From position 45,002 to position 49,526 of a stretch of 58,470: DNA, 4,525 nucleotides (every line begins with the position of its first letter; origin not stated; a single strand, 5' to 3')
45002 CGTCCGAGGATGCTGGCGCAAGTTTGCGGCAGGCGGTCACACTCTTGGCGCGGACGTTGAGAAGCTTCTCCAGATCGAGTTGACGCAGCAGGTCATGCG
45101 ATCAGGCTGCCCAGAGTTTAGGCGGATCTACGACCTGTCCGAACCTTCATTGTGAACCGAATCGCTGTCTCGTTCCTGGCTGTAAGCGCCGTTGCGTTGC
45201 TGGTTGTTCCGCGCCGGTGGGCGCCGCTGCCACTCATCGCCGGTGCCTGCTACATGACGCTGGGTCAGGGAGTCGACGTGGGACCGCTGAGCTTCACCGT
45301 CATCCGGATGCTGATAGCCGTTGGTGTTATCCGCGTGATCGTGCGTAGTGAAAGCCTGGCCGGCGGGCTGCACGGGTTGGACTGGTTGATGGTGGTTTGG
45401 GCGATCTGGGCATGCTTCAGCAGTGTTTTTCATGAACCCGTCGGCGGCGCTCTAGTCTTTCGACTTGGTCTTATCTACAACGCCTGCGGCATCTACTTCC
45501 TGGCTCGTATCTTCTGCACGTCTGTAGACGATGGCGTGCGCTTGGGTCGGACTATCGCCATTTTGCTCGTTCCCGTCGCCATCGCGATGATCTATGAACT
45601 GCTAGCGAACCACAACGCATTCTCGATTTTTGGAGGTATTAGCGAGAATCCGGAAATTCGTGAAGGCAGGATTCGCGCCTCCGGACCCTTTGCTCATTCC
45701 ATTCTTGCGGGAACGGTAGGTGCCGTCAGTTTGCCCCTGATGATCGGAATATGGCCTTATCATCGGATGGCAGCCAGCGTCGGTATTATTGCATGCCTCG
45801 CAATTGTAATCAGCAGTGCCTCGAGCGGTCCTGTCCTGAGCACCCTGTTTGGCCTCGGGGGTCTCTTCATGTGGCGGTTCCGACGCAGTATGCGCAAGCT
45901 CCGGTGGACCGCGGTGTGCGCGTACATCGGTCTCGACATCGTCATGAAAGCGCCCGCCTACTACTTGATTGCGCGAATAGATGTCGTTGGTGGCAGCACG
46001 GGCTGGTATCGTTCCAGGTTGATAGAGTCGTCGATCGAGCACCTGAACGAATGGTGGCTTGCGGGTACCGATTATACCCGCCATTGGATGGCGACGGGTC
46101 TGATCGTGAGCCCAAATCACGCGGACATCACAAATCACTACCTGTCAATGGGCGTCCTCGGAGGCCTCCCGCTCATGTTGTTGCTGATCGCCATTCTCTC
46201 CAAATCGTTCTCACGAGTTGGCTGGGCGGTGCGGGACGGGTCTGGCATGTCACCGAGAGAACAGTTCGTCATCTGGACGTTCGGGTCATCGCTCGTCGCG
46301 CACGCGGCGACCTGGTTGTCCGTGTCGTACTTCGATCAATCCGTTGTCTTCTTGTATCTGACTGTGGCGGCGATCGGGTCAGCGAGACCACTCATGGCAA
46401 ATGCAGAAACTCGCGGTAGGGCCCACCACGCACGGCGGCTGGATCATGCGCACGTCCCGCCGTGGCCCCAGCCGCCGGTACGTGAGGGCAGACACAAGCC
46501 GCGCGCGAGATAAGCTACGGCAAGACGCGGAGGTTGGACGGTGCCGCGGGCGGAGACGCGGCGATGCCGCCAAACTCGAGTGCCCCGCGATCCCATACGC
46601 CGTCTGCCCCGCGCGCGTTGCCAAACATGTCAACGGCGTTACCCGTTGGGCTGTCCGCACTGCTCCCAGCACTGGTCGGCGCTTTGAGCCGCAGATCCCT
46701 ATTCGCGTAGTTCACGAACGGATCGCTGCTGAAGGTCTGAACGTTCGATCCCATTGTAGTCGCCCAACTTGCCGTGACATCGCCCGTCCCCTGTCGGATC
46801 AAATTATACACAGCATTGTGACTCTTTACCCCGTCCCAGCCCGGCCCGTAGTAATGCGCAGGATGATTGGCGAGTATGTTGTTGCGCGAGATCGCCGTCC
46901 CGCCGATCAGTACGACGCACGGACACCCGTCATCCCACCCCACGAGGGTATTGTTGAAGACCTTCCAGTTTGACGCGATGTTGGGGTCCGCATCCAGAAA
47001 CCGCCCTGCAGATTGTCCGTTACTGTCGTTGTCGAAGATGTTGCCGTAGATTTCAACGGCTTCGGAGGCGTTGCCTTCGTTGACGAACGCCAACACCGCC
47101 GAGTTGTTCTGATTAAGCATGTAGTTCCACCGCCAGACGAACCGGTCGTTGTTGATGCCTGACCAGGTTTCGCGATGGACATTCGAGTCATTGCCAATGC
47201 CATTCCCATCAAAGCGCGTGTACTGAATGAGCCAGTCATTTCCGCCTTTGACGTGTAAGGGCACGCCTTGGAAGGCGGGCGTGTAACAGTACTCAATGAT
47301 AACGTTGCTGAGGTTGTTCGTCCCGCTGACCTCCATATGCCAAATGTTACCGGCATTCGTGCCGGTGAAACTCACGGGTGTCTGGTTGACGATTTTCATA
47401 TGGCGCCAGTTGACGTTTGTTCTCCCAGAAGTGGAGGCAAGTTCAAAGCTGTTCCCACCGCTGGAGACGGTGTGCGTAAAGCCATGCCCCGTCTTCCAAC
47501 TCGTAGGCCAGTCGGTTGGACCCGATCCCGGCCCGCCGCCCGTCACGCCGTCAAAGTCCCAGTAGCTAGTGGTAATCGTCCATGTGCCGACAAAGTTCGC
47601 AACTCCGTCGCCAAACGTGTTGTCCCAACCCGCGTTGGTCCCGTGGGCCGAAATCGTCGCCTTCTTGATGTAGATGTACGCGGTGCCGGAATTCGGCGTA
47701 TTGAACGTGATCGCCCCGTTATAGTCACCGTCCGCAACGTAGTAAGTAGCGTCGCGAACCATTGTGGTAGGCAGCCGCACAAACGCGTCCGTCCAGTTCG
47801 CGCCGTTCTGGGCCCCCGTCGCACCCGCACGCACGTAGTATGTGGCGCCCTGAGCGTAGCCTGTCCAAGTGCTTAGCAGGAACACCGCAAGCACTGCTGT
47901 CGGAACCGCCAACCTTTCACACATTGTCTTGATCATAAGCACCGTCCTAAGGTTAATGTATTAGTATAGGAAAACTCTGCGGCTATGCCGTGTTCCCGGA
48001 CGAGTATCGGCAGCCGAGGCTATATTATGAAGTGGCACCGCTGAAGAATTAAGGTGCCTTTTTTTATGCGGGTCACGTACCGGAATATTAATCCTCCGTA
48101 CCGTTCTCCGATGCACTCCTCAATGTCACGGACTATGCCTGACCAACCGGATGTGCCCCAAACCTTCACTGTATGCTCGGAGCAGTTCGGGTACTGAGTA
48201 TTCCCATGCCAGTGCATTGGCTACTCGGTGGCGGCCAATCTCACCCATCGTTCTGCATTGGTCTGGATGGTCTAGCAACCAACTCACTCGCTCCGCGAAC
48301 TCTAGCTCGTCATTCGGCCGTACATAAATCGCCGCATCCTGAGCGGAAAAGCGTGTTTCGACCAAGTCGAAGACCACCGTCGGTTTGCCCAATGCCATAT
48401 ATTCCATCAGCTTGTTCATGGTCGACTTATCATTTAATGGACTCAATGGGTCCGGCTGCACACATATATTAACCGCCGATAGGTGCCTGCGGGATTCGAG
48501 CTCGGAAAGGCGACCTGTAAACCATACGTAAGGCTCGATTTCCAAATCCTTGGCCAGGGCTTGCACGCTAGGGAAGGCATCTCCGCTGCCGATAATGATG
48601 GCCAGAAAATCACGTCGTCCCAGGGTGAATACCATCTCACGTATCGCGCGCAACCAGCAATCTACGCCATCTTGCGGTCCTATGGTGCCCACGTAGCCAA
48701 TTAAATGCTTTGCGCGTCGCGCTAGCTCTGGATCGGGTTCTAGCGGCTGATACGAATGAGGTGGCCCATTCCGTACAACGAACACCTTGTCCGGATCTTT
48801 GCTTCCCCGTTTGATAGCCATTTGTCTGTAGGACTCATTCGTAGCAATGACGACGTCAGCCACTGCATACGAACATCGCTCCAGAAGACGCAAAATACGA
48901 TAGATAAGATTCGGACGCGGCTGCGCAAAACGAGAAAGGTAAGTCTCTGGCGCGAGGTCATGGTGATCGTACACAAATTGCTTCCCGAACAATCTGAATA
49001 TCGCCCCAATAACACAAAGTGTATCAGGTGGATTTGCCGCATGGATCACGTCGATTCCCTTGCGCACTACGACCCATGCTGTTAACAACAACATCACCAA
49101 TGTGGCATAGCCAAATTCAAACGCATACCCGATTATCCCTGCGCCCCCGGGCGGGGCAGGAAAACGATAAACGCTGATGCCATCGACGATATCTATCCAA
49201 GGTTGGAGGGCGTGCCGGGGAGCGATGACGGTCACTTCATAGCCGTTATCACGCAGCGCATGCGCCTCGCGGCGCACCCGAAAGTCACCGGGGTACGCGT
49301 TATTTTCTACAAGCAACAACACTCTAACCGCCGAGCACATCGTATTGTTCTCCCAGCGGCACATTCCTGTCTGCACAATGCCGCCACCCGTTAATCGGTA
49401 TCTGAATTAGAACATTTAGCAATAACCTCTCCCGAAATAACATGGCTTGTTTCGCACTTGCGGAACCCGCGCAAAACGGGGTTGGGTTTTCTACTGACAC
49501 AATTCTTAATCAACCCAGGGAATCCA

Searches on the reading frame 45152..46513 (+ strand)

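Call 13: search_protein_families(library=pfam, proteins=[window:45152-46513:+], max_evalue=0.0001)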
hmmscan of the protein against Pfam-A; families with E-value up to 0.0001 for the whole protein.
window:45152-46513:+ (453 aa): 0 families

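Call 35: search_protein_families(library=pfam, proteins=[window:45152-46513:+], max_evalue=0.01)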
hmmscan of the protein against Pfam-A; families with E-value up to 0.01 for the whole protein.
window:45152-46513:+ (453 aa): 1 family
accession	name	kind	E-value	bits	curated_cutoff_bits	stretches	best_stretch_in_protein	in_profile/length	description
PF04932.20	Wzy_C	-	0.0085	16.3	31.7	1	212-346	3-149/149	O-Antigen ligase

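Call 74: search_protein_families(library=ncbifam, proteins=[window:45152-46513:+], max_evalue=0.00001)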
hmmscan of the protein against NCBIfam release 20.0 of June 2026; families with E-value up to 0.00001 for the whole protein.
window:45152-46513:+ (453 aa): 0 families

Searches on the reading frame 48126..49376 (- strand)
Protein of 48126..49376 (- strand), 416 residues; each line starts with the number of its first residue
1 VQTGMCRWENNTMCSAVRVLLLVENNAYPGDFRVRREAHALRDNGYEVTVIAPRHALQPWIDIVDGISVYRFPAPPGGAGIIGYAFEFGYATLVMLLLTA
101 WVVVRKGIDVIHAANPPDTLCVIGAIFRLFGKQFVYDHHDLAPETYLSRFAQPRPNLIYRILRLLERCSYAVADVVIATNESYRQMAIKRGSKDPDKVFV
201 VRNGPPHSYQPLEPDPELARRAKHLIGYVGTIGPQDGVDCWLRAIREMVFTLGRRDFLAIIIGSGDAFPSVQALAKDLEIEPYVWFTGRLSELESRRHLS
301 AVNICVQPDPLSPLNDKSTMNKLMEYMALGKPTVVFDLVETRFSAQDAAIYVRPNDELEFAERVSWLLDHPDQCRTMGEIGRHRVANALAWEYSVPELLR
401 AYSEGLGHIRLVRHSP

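Call 35: search_protein_families(library=pfam, proteins=[window:48126-49376:-], max_evalue=0.01)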
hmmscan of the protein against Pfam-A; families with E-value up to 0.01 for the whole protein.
window:48126-49376:- (416 aa): 5 families
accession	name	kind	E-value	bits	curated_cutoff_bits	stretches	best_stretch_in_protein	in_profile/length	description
PF13579.12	Glyco_trans_4_4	-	1.8e-17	64.6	29.7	1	33-204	6-158/158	Glycosyl transferase 4-like domain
PF13692.12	Glyco_trans_1_4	-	6.4e-17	62.6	27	1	224-369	2-141/142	Glycosyl transferases group 1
PF13439.12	Glyco_transf_4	-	3e-15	57.1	28.5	1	34-204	8-165/170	Glycosyltransferase Family 4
PF00534.26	Glycos_transf_1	-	4.9e-11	42.9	26.4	1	220-383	12-171/172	Glycosyl transferases group 1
PF13524.12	Glyco_trans_1_2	-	5.7e-06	26.8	25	1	296-398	41-142/144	Glycosyl transferase-like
